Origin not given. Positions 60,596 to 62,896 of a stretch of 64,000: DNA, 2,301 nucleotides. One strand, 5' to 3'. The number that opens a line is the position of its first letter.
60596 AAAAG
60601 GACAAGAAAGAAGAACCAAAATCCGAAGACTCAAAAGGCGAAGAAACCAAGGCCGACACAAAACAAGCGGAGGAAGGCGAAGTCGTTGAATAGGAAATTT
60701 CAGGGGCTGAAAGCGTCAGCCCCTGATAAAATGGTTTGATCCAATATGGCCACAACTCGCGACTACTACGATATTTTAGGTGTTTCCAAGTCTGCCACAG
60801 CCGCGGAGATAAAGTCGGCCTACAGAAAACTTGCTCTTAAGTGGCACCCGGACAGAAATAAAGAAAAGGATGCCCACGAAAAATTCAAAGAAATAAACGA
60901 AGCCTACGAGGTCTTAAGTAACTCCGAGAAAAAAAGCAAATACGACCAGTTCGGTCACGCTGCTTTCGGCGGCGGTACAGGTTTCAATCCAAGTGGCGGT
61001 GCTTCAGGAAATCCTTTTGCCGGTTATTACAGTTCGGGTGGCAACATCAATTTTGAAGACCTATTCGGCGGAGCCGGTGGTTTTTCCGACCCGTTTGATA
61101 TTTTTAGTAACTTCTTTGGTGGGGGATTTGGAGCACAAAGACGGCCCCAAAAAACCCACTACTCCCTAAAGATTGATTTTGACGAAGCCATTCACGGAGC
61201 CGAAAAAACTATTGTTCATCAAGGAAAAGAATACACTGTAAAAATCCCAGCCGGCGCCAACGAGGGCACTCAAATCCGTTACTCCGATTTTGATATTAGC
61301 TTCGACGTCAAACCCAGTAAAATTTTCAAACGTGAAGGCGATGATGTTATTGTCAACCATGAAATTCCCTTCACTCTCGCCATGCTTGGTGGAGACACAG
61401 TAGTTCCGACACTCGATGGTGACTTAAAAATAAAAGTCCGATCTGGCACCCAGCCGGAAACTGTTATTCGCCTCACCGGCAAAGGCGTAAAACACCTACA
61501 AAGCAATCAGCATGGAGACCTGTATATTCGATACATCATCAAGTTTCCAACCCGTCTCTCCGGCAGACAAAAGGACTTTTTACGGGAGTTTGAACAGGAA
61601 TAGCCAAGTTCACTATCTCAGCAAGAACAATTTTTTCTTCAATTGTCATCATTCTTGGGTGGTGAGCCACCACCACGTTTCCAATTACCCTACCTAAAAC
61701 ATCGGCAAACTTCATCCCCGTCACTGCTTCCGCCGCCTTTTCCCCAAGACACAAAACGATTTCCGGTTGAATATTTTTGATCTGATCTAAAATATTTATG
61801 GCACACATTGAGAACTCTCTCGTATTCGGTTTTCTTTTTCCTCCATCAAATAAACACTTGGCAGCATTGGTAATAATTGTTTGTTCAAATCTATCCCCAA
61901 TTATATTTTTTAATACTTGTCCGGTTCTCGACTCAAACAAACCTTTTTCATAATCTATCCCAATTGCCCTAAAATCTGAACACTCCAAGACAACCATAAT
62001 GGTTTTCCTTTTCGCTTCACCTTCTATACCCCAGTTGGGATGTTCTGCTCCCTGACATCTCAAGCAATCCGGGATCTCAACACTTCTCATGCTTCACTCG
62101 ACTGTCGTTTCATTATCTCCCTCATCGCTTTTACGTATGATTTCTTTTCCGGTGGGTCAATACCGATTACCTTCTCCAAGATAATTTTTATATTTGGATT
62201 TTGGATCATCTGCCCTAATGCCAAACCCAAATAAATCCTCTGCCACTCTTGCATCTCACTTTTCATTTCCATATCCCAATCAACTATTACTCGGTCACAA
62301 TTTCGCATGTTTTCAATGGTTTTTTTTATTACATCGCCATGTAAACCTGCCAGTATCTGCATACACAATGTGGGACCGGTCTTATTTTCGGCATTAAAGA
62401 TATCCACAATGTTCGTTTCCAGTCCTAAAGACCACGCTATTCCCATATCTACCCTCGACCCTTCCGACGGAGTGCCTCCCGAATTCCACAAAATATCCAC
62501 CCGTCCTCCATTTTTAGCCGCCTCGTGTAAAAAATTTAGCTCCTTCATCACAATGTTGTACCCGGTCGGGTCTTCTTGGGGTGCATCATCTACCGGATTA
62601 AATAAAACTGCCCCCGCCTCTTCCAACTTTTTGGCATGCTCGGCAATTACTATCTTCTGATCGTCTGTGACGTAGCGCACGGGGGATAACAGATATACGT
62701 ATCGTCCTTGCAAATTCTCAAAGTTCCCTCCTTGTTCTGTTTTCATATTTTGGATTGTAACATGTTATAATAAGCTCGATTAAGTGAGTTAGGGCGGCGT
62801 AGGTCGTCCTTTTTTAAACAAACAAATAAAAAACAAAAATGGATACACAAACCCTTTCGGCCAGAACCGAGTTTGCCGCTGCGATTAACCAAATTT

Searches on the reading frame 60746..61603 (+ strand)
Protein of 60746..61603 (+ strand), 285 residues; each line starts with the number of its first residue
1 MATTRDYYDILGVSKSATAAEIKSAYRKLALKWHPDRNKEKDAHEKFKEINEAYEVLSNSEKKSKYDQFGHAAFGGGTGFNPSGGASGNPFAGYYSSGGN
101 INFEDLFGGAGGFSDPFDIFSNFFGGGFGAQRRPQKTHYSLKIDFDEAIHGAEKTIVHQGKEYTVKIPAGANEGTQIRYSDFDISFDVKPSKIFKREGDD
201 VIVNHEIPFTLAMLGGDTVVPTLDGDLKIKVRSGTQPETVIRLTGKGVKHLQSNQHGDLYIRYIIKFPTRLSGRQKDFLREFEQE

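Call 9: search_protein_families(library=pfam, proteins=[window:60746-61603:+], max_evalue=0.001)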
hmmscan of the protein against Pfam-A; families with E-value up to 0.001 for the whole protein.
window:60746-61603:+ (285 aa): 2 families
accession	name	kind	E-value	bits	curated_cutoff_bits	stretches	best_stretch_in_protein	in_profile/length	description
PF01556.23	DnaJ_C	-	4.5e-32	111.6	26.6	1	138-268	2-152/152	DnaJ C terminal domain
PF00226.36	DnaJ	-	1.8e-28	98.8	27.8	1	6-67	1-63/63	DnaJ domain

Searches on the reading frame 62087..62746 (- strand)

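Call 9: search_protein_families(library=pfam, proteins=[window:62087-62746:-], max_evalue=0.001)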
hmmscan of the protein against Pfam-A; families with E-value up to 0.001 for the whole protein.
window:62087-62746:- (219 aa): 1 family
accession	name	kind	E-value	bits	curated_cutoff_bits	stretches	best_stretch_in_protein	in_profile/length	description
PF05014.21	Nuc_deoxyrib_tr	-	0.00049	20.6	28.8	0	17-109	1-91/117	Nucleoside 2-deoxyribosyltransferase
